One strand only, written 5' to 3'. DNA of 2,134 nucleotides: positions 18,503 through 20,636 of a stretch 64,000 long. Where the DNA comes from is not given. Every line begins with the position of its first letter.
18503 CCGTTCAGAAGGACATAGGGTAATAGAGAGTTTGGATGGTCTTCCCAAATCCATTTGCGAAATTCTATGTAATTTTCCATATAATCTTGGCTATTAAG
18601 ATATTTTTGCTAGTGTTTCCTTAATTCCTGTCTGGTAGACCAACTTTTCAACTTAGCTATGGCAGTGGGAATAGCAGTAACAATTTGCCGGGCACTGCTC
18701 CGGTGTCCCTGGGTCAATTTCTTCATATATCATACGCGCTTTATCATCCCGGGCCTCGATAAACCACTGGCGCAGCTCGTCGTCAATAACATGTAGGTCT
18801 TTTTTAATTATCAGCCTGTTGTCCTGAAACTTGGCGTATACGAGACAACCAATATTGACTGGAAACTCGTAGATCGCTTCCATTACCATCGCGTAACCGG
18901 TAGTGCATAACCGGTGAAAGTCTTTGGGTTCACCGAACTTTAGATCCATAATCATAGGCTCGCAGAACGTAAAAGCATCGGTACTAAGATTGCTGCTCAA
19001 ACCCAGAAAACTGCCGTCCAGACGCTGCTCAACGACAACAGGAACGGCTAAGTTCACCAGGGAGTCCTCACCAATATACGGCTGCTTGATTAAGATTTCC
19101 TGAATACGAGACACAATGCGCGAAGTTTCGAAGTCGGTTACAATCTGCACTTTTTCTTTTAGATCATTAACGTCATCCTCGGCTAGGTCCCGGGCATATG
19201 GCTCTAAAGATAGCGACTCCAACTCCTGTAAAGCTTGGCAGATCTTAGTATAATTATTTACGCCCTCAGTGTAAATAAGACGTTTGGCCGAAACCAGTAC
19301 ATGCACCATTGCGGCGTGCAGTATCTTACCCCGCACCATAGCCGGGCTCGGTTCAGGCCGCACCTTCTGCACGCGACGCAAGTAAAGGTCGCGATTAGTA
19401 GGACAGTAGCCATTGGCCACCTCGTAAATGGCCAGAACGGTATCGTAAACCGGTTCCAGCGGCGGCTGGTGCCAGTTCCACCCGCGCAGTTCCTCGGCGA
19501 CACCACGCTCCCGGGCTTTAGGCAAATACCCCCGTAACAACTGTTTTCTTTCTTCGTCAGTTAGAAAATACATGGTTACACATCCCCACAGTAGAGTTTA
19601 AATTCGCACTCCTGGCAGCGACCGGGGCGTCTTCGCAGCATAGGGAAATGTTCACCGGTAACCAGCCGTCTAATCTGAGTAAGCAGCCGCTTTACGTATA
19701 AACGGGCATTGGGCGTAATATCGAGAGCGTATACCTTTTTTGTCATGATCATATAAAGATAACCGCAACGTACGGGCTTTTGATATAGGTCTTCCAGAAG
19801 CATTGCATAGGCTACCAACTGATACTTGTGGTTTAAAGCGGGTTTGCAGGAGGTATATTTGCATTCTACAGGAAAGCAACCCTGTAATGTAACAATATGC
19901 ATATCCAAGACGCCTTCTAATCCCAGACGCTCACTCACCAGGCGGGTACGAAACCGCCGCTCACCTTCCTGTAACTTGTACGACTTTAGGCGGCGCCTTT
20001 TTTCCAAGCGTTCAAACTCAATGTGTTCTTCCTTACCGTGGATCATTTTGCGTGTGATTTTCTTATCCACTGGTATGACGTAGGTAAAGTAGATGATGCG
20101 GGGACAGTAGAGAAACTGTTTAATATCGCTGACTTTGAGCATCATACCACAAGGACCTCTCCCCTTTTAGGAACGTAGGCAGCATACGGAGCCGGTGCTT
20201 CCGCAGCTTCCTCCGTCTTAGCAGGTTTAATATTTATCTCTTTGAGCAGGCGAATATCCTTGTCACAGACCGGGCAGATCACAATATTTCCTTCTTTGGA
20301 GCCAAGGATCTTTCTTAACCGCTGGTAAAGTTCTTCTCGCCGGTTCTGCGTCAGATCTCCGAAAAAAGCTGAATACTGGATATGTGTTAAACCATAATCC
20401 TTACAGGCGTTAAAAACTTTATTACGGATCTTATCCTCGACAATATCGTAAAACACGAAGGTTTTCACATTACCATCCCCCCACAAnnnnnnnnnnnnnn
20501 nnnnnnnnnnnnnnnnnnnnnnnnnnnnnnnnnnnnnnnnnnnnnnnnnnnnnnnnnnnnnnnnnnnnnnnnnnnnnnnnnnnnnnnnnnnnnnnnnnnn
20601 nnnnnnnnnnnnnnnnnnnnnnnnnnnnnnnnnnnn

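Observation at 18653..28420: cas locus combining an I-D-like interference module (HD on the large subunit, HD-less Cas3) with a Cas4+Csa1 adaptation module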

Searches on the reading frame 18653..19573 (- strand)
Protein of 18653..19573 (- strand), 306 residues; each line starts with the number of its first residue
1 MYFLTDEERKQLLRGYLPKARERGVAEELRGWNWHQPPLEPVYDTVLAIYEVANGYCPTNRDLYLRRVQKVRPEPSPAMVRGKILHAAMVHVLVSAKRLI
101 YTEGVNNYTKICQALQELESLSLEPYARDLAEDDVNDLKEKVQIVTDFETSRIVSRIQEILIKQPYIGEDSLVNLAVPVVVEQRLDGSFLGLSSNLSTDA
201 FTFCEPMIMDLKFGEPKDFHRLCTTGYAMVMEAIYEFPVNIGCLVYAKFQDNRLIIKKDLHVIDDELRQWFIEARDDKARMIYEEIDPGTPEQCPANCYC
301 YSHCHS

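Call 3: search_protein_families(library=ncbifam, proteins=[window:18653-19573:-], max_evalue=0.01)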
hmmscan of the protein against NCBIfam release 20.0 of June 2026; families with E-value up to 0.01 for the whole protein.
window:18653-19573:- (306 aa): 2 families
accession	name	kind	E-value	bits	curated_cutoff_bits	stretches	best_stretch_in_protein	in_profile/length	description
TIGR01896.1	cas_AF1879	equivalog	3.2e-66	223.8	103.35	1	21-305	9-273/273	type I-A CRISPR-associated protein Cas4/Csa1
NF040789.2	gerfarn_diphsyn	equivalog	0.0019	17.4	560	1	98-166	275-345/345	geranylfarnesyl diphosphate synthase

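Call 4: search_protein_families(library=pfam, proteins=[window:18653-19573:-], max_evalue=0.01)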
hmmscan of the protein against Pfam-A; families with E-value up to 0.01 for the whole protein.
window:18653-19573:- (306 aa): 1 family
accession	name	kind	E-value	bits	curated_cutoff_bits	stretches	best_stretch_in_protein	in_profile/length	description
PF06023.18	Csa1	-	2.4e-81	273.8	27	1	11-305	9-290/292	CRISPR-associated exonuclease Csa1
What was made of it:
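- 18653..19573 (-): csa1 (Cas4a paralogue), 306 aa. Pfam Csa1 2.4e-81; TIGR01896 3.2e-66 (calls 3, 4).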

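Call 5: search_protein_families(library=padloc, proteins=[window:18653-19573:-], max_evalue=0.1)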
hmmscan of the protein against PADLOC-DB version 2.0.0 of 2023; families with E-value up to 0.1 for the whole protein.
window:18653-19573:- (306 aa): 5 families
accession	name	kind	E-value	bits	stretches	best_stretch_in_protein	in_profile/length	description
PDLC01615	Cas4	-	4.5e-75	250.9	1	20-305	11-265/266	"CAS-I,CAS-II,CAS-III,CAS-IV,CAS-V,CAS-VI; acquisition_associated"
PDLC01272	Cas4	-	1.3e-73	245.9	1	19-305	7-262/262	"CAS-I,CAS-II,CAS-III,CAS-IV,CAS-V,CAS-VI; acquisition_associated"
PDLC01463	Cas4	-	1.1e-69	233.2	1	7-305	4-267/268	"CAS-I,CAS-II,CAS-III,CAS-IV,CAS-V,CAS-VI; acquisition_associated"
PDLC00942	Cas4a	-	8.4e-67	223.8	1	21-305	9-273/273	"CRISPR-associated protein Cas4/Csa1, subtype I-A/APERN"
PDLC02084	Cas4a1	-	2.7e-55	186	1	23-305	17-270/271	-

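Call 103: search_dna_similar(query=window:18653-19573:-, collection=plasmids, mode=protein, max_evalue=0.00001, max_rows=15)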
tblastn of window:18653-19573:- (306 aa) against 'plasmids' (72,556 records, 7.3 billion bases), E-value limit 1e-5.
Records with a match: 1; places in all: 1; records where one place covers at least 80% of the query: 1.
Best place of each record, by identity: <60% 1.
By first word of the organism name: Rubrobacter 1.
By predicted mobility (MOB-suite, as given by PLSDB): non-mobilizable 1.
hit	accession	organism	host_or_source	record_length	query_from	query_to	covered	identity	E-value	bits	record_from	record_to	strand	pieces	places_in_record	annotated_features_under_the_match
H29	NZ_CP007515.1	Rubrobacter radiotolerans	-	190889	1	298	97%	41.8%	7e-67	233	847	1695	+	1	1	cas4a: type I-A CRISPR-associated protein Cas4/Csa1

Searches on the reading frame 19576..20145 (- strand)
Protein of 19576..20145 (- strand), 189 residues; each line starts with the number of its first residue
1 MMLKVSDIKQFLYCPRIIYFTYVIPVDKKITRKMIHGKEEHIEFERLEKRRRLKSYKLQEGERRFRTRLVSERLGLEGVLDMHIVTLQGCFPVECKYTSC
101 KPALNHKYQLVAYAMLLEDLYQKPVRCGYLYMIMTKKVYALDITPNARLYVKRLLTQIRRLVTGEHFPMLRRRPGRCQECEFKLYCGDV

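Call 3: search_protein_families(library=ncbifam, proteins=[window:19576-20145:-], max_evalue=0.01)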
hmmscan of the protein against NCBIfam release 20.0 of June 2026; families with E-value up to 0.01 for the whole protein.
window:19576-20145:- (189 aa): 4 families
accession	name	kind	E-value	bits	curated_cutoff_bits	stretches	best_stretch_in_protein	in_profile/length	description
TIGR00372.1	cas4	equivalog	6e-30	104.4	65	1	4-186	2-178/180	CRISPR-associated protein Cas4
NF049935.1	cas4g_cas1g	exception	9e-18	64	560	1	3-186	2-189/546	CRISPR-associated endonuclease Cas4g/Cas1g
TIGR04328.1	cas4_PREFRAN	exception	8.6e-07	29.1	70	1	5-187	3-176/178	type V CRISPR-associated protein Cas4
TIGR03491.1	TIGR03491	subfamily_domain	0.00081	18.4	97.45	1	101-187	121-205/462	TM0106 family RecB-like putative nuclease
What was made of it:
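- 19576..20145 (-): cas4, 189 aa. TIGR00372 6e-30 (call 3)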

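Call 4: search_protein_families(library=pfam, proteins=[window:19576-20145:-], max_evalue=0.01)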
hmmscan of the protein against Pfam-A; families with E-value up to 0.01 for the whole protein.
window:19576-20145:- (189 aa): 2 families
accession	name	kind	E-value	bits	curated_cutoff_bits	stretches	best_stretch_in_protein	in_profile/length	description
PF01930.23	Cas_Cas4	-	9.5e-14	52.2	22.7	1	5-186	2-158/160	Domain of unknown function DUF83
PF12705.13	PDDEXK_1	-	1.7e-07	31.8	22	1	43-186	83-246/247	PD-(D/E)XK nuclease superfamily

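Call 5: search_protein_families(library=padloc, proteins=[window:19576-20145:-], max_evalue=0.1)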
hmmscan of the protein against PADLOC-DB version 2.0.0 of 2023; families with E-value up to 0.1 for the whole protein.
window:19576-20145:- (189 aa): 22 families
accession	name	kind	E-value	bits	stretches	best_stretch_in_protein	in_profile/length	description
PDLC02083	Cas4_II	-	2.9e-40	136.7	1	2-188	1-185/186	-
PDLC01250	Cas4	-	5e-31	106.2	1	4-186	2-167/168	"CAS-I,CAS-II,CAS-III,CAS-IV,CAS-V,CAS-VI; acquisition_associated"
PDLC00943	Cas4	-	1.6e-30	104.4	1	4-186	2-178/180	CRISPR-associated protein Cas4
PDLC01447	Cas4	-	2.7e-27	94.2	1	1-187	3-158/161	"CAS-I,CAS-II,CAS-III,CAS-IV,CAS-V,CAS-VI; acquisition_associated"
PDLC02034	Cas4d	-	1.1e-24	85.2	1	2-186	5-180/192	-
PDLC00944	Cas4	-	6.7e-23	79.8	1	4-186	2-176/177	Cas4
PDLC02035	Cas4d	-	1.1e-22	78.5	1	2-186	5-174/196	-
PDLC02087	Cas4b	-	5.3e-22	76.8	1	1-186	1-188/189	-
PDLC01773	Cas4c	-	8.8e-22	75.6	1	2-186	19-193/229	-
PDLC01611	Cas4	-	2.4e-17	61.7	1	5-186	2-156/158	"CAS-I,CAS-II,CAS-III,CAS-IV,CAS-V,CAS-VI; acquisition_associated"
PDLC01747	Cas1g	-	1.7e-13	48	1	5-186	3-176/523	-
PDLC02085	Cas4a2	-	3.2e-12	45.1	1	2-186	1-161/166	-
PDLC02067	Cas1b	-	2.4e-08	31.2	1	8-183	3-171/533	-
PDLC00945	Cas4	-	2.3e-07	29.1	1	5-187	3-176/178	"CRISPR-associated protein Cas4, subtype PREFRAN"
PDLC01771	Cas4b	-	2.2e-06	26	1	99-186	74-158/162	-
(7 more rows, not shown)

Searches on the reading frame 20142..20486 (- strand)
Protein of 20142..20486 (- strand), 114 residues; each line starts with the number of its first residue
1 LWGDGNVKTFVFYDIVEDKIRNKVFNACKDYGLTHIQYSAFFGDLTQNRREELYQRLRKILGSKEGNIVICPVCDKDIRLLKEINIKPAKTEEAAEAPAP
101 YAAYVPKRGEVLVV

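Call 3: search_protein_families(library=ncbifam, proteins=[window:20142-20486:-], max_evalue=0.01)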
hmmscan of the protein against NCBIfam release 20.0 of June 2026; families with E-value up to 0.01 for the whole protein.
window:20142-20486:- (114 aa): 1 family
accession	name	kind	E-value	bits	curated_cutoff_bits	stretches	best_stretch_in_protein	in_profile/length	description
TIGR01573.1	cas2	equivalog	6.2e-13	48.8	24.5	1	10-91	4-88/96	CRISPR-associated endonuclease Cas2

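Call 4: search_protein_families(library=pfam, proteins=[window:20142-20486:-], max_evalue=0.01)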
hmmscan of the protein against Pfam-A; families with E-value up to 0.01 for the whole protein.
window:20142-20486:- (114 aa): 1 family
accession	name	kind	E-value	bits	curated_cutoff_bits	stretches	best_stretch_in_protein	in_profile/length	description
PF09827.14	CRISPR_Cas2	-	2.2e-19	69.8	23.8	1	10-77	4-70/74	CRISPR associated protein Cas2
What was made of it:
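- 20142..20486 (-): cas2, 114 aa as an ORF from TTG. TIGR01573 6.2e-13; Pfam Cas2 2.2e-19 (calls 3, 4)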

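Call 5: search_protein_families(library=padloc, proteins=[window:20142-20486:-], max_evalue=0.1)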
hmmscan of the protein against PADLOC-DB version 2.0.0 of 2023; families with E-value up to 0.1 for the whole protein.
window:20142-20486:- (114 aa): 20 families
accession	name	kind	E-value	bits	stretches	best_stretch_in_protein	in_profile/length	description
PDLC02077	Cas2b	-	3.3e-21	73.6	1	9-87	3-81/96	-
PDLC01649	Cas2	-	1.9e-20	71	1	10-77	4-69/70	"CAS-I,CAS-II,CAS-III,CAS-IV,CAS-V,CAS-VI; acquisition_2"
PDLC01338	Cas2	-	2.5e-18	64.4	1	10-80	2-68/76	"CAS-I,CAS-II,CAS-III,CAS-IV,CAS-V,CAS-VI; acquisition_2"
PDLC01443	Cas2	-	3.7e-18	63.8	1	11-93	5-84/86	"CAS-I,CAS-II,CAS-III,CAS-IV,CAS-V,CAS-VI; acquisition_2"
PDLC01525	Cas2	-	2.4e-15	55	1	10-78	4-71/90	"CAS-I,CAS-II,CAS-III,CAS-IV,CAS-V,CAS-VI; acquisition_2"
PDLC00936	Cas2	-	3.8e-15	54.1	1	11-76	3-69/83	Cas2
PDLC02075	Cas2a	-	3.5e-14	51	1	7-79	1-73/85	-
PDLC01251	Cas2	-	1.1e-13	49.2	1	11-80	5-72/84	"CAS-I,CAS-II,CAS-III,CAS-IV,CAS-V,CAS-VI; acquisition_2"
PDLC02027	Cas2d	-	1.4e-13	49.1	1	9-85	3-78/89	-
PDLC00935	Cas2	-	1.6e-13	48.8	1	10-91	4-88/96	CRISPR-associated endonuclease Cas2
PDLC02070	Cas2_II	-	7.1e-13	46.8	1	9-72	3-65/89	-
PDLC01749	Cas2b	-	4.1e-12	44.5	1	10-77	4-69/87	-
PDLC01756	Cas2g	-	4.5e-12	43.8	1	8-74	5-70/96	-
PDLC02078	Cas2b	-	8.2e-11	39.7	1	10-93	6-87/94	-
PDLC02076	Cas2b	-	4.5e-10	37.8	1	11-72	5-64/87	-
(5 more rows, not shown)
